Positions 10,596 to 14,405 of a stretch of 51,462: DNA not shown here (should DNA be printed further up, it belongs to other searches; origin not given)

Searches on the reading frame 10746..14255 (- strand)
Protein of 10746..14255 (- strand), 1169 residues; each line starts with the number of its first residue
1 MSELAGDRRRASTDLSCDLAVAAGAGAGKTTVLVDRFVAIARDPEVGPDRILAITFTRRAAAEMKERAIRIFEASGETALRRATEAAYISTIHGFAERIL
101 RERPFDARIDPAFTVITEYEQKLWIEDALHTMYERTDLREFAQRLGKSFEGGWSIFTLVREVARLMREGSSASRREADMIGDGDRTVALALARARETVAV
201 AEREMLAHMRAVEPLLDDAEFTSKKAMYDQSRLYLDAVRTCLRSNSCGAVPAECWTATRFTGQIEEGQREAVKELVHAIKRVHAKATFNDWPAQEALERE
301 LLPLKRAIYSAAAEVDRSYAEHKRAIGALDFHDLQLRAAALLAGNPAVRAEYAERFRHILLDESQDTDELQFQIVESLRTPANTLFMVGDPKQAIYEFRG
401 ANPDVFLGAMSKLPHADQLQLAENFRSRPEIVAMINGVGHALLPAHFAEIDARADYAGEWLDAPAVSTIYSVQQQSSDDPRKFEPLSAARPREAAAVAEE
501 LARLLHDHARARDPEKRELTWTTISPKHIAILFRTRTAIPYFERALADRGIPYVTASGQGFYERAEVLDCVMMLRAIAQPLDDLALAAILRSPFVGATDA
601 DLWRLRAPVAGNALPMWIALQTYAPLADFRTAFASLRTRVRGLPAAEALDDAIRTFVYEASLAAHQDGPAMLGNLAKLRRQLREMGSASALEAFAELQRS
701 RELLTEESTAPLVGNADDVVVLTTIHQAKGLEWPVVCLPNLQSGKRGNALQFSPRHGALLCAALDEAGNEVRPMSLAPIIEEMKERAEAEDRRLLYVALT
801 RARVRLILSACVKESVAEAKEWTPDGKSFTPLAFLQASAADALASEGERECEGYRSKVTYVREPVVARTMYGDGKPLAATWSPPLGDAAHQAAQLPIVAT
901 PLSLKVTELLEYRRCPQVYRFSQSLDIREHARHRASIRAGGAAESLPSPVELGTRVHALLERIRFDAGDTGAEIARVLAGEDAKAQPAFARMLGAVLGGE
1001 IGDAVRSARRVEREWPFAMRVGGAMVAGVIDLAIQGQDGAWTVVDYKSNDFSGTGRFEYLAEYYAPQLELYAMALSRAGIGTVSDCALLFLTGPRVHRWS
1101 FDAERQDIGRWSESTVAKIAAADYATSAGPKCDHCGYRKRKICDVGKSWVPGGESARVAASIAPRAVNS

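Call 66: search_protein_families(library=pfam, proteins=[window:10746-14255:-], max_evalue=0.001)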
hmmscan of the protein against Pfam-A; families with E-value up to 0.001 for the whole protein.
window:10746-14255:- (1169 aa): 6 families
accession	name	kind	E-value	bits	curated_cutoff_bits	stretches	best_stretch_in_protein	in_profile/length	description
PF00580.27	UvrD-helicase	-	5.6e-59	200.5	23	1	8-410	5-267/271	UvrD/REP helicase N-terminal domain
PF13361.12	UvrD_C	-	8.5e-33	114.7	25.6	1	420-811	2-348/350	UvrD-like helicase C-terminal domain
PF12705.13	PDDEXK_1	-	1.1e-18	68.6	22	1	906-1139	4-244/247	PD-(D/E)XK nuclease superfamily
PF13245.12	AAA_19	-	1.3e-18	67.9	25.1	1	20-399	15-134/134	AAA domain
PF13538.12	UvrD_C_2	-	9.8e-11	41.8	27.4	2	786-808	28-51/52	UvrD-like helicase C-terminal domain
PF01443.25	Viral_helicase1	-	0.00085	19.6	21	0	786-807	204-225/228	Viral superfamily 1 RNA helicase core domain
